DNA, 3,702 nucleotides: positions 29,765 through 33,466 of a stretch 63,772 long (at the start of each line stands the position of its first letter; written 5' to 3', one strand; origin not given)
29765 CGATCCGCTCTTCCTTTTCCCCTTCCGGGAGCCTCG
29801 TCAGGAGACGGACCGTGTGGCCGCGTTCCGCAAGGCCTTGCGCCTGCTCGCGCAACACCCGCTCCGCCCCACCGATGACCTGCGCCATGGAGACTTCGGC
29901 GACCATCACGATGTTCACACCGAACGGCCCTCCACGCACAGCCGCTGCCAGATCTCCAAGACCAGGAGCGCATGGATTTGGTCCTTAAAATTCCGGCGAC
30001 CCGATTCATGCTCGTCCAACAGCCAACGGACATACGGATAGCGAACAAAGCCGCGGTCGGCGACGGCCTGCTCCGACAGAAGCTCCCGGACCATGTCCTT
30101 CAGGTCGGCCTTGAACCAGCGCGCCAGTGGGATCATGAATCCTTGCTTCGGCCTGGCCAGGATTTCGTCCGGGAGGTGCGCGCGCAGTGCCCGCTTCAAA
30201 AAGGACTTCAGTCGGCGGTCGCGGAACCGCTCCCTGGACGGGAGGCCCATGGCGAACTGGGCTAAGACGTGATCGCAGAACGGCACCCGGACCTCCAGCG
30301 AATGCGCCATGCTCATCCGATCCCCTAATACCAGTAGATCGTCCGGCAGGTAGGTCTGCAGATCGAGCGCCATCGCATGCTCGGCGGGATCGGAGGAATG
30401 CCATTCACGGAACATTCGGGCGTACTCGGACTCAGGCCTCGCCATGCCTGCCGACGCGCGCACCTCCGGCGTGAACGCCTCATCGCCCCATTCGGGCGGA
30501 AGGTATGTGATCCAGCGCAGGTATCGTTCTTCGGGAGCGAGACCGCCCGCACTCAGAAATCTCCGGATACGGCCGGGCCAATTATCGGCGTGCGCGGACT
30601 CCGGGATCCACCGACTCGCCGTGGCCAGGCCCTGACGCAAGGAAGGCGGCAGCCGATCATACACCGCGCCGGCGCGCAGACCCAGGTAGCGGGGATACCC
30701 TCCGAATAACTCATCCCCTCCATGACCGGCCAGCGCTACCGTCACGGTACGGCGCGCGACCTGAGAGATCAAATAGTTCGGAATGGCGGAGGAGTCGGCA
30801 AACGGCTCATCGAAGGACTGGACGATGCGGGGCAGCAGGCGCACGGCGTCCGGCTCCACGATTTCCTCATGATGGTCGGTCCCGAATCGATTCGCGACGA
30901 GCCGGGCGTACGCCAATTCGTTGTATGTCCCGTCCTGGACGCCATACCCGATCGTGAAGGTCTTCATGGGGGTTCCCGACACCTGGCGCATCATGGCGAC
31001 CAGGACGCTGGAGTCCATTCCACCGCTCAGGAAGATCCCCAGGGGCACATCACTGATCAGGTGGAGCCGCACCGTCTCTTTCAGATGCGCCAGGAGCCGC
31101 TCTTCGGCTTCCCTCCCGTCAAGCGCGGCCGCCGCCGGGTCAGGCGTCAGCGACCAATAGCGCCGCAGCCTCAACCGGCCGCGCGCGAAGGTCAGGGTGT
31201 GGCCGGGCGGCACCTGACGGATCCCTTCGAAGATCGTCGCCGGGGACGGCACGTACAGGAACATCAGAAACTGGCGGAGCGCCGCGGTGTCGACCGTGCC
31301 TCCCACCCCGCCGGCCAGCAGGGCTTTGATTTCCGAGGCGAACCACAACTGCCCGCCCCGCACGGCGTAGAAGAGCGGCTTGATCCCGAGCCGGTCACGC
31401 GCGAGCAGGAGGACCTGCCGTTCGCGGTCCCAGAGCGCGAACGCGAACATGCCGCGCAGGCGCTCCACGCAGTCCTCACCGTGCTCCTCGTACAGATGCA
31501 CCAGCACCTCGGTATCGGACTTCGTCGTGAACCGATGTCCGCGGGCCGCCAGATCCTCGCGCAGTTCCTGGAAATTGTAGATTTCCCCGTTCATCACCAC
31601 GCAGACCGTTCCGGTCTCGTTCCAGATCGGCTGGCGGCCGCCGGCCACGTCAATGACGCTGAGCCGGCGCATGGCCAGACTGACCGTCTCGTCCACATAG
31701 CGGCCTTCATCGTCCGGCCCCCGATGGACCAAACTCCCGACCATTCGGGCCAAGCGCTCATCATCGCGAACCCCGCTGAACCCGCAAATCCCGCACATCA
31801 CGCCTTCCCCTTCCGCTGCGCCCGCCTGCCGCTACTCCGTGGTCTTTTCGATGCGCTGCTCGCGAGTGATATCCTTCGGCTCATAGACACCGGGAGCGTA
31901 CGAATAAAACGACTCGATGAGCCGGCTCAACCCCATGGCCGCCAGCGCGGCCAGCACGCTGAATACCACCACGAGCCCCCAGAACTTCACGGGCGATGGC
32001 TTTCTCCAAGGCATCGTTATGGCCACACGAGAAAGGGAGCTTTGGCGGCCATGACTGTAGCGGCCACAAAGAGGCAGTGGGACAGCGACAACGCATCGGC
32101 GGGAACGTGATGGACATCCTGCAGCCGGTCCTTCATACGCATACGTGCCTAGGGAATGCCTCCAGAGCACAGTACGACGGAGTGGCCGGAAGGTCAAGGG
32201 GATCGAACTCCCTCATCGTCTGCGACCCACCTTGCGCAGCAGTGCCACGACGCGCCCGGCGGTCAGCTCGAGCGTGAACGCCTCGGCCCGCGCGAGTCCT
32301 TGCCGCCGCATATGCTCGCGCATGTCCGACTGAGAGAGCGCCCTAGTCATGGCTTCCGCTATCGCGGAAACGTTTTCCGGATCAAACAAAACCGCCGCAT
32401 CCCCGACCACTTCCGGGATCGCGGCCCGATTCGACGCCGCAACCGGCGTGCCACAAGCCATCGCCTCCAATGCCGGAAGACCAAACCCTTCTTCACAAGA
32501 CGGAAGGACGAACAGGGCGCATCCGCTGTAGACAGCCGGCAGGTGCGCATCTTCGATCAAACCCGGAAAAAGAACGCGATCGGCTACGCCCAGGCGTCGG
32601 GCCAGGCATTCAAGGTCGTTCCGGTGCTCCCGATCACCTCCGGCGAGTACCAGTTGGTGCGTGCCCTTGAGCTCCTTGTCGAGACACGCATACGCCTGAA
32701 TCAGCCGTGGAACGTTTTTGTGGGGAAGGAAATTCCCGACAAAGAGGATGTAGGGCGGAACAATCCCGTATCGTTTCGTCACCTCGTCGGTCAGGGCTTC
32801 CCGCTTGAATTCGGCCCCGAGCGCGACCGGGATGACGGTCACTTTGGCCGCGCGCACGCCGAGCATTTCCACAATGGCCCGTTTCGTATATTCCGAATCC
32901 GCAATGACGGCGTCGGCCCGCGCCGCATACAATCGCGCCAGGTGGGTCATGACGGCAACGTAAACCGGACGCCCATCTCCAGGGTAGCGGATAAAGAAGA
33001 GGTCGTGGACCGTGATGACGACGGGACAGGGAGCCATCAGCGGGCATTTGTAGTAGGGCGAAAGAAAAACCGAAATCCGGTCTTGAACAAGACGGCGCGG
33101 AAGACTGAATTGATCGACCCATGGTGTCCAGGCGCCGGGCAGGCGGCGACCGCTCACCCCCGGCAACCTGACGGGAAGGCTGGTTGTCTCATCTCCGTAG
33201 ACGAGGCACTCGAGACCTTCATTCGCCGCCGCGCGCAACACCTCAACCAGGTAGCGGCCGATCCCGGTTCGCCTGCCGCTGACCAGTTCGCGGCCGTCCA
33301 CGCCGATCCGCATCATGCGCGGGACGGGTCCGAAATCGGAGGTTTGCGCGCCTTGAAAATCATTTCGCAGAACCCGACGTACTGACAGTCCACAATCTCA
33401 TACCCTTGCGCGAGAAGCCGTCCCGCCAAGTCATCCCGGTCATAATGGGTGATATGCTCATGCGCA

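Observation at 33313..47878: Candidate new system: lipid-donor-based periplasmic decoration and methylation module embedded in a Wzy-type locus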

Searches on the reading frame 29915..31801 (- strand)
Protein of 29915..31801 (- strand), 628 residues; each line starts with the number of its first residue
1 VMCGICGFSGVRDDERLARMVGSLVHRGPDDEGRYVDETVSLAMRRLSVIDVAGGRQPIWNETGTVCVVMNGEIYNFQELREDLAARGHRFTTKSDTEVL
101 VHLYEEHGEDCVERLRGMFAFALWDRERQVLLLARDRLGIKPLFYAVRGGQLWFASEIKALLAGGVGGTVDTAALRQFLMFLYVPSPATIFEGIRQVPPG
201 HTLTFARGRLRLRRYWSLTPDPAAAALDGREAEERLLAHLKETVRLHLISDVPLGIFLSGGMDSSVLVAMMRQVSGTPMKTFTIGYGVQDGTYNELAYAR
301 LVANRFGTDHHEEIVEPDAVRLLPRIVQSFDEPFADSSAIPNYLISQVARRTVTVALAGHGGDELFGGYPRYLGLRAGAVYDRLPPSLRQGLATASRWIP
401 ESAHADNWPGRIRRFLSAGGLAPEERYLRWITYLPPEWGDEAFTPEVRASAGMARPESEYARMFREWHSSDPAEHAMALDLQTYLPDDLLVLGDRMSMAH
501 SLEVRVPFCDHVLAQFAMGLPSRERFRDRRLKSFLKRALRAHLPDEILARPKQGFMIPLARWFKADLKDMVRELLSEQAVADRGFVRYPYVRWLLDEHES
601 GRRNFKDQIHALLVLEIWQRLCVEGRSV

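Call 4: search_protein_families(library=pfam, proteins=[window:29915-31801:-], max_evalue=0.01)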
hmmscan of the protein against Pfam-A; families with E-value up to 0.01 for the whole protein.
window:29915-31801:- (628 aa): 6 families
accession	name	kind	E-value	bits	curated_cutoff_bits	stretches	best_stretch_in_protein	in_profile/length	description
PF00733.27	Asn_synthase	-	4.9e-103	345.9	21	1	237-620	3-354/354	Asparagine synthase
PF13537.11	GATase_7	-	1.8e-51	173.7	25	1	45-163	2-123/123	Glutamine amidotransferase domain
PF13522.11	GATase_6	-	3e-43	147.4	27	1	29-157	1-130/130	Glutamine amidotransferase domain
PF12481.13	DUF3700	-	0.0021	18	27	1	110-159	124-174/228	Aluminium induced protein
PF20135.4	DUF6525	-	0.0062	16.7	23.5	0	380-404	21-46/78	Family of unknown function (DUF6525)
PF06508.19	QueC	-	0.008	16.1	22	0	257-311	5-56/210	Queuosine biosynthesis protein QueC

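Call 6: search_protein_families(library=ncbifam, proteins=[window:29915-31801:-], max_evalue=0.001)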
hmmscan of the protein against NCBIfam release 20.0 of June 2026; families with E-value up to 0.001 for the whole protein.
window:29915-31801:- (628 aa): 9 families
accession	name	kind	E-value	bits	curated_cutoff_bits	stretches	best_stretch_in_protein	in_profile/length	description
TIGR03108.1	eps_aminotran_1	hypoth_equivalog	5.5e-186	619.9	816.9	1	2-617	1-623/628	XrtA/PEP-CTERM system amidotransferase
TIGR01536.1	asn_synth_AEB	equivalog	1.8e-147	492.5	267.1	1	3-555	1-517/517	asparagine synthase (glutamine-hydrolyzing)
TIGR03104.1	trio_amidotrans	equivalog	9.5e-129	430.3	570.1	2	2-377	1-388/589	N-acetylglutaminylglutamine amidotransferase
NF006949.0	PRK09431.1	equivalog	3.4e-96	323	499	3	2-162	1-166/554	asparagine synthase B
NF033535.1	lass_lactam_cya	exception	3.6e-69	234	525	2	12-365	15-375/668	lasso peptide isopeptide bond-forming cyclase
NF033561.1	macrolact_Ik_Al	subfamily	9.3e-26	90.5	300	2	102-373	65-338/561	albusnodin/ikarugamycin family macrolactam cyclase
NF001484.0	PRK00331.1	subfamily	1.2e-14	53.7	381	1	58-163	87-200/601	isomerizing glutamine--fructose-6-phosphate transaminase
TIGR01135.1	glmS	equivalog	6.4e-14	51.4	418.05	1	59-163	87-199/607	glutamine--fructose-6-phosphate transaminase (isomerizing)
TIGR01134.1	purF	equivalog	1.8e-13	50.6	350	1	56-162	84-200/432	amidophosphoribosyltransferase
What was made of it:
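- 29915..31801 (-): AsnB-type glutamine amidotransferase (XrtA/PEP-CTERM-like, below cut-off). Probably a sugar-acid amidation step. Pfam call 4; NCBIfam call 6.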

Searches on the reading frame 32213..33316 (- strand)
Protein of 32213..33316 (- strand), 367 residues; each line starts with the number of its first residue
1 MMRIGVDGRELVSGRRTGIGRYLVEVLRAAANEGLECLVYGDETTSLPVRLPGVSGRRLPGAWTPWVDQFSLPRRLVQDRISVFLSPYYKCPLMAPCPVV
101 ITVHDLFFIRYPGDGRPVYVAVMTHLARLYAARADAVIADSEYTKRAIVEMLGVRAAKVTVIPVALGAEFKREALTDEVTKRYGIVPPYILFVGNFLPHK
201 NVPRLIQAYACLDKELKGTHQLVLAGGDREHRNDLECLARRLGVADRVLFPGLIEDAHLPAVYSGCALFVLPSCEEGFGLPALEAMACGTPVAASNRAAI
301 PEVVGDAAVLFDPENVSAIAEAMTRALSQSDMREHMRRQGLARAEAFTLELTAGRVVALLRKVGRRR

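Call 4: search_protein_families(library=pfam, proteins=[window:32213-33316:-], max_evalue=0.01)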
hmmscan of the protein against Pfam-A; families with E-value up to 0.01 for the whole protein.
window:32213-33316:- (367 aa): 6 families
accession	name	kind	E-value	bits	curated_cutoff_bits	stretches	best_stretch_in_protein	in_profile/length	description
PF00534.26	Glycos_transf_1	-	2.9e-38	131.5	26.4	1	187-340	15-169/172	Glycosyl transferases group 1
PF13692.12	Glyco_trans_1_4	-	9e-32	110.7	27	1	188-328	2-141/142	Glycosyl transferases group 1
PF13439.12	Glyco_transf_4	-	3e-16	60.3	28.5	1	18-163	3-163/170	Glycosyltransferase Family 4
PF13579.12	Glyco_trans_4_4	-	2.3e-10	41.5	29.7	1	17-164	1-157/158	Glycosyl transferase 4-like domain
PF20706.3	GT4-conflict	-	1.6e-09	37.7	26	1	131-326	144-339/385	Family 4 Glycosyltransferase in conflict systems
PF13524.12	Glyco_trans_1_2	-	1.5e-05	25.4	25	1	249-345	30-130/144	Glycosyl transferase-like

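Call 6: search_protein_families(library=ncbifam, proteins=[window:32213-33316:-], max_evalue=0.001)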
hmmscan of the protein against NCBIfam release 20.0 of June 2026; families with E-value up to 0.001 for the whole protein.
window:32213-33316:- (367 aa): 33 families (the best 25 are shown)
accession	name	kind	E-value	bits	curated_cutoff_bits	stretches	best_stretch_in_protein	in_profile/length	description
TIGR04047.1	MSMEG_0565_glyc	hypoth_equivalog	1.5e-30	106.5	259.85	1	132-359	137-370/373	MSMEG_0565 family glycosyltransferase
TIGR03999.1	thiol_BshA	equivalog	8e-26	90.8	273.7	1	123-351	134-361/375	N-acetyl-alpha-D-glucosaminyl L-malate synthase BshA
TIGR03449.1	mycothiol_MshA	equivalog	5.6e-25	88.1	462.5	1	132-361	163-401/406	D-inositol-3-phosphate glycosyltransferase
TIGR02149.1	glgA_Coryne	subfamily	9.1e-25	87.6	302.4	1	97-363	107-390/391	glycogen synthase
TIGR04063.1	stp3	hypoth_equivalog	1.6e-19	70.1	442.05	1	130-341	154-372/397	TIGR04063 family PEP-CTERM/XrtA system glycosyltransferase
TIGR03088.1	stp2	hypoth_equivalog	3.7e-19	69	409.05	1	189-349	196-359/374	TIGR03088 family PEP-CTERM/XrtA system glycosyltransferase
NF041876.1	EPS_EpsE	equivalog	8.5e-19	68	400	1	185-348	212-381/389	exopolysaccharide biosynthesis GT4 family glycosyltransferase EpsE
NF041010.1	glycosy_Agl16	equivalog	2.4e-16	59.5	575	1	97-359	105-347/352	glycosylation protein Agl16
NF050063.1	ProtGlycPglJ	equivalog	2.6e-16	59.8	500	1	125-349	136-352/363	N-acetylgalactosamine-N,N'-diacetylbacillosaminyl-diphospho-undecaprenol 4-alpha-N-acetylgalactosaminyltransferase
NF053787.1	GlcN_PG_synth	equivalog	3.8e-16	58.9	480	1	114-338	125-334/361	N-acetylglucosaminyl phosphatidylglycerol synthase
TIGR04157.1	glyco_rSAM_CFB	subfamily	7.9e-16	58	400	1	131-309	167-344/406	TIGR04157 family glycosyltransferase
NF047684.1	TeichurnBiosyTuaC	equivalog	3.3e-14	52.6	550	1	131-339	162-364/391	teichuronic acid biosynthesis protein TuaC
NF038295.1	EPS_HpsP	equivalog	4.7e-14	52.2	550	1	131-337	152-360/388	hormogonium polysaccharide biosynthesis glycosyltransferase HpsP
NF038298.1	EPS_HpsO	equivalog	7.9e-13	47.9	575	1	159-345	170-368/388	hormogonium polysaccharide biosynthesis glycosyltransferase HpsO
TIGR02472.1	sucr_P_syn_N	equivalog_domain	1.7e-12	46.9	576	1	188-343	249-420/439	sucrose-phosphate synthase, putative, glycosyltransferase domain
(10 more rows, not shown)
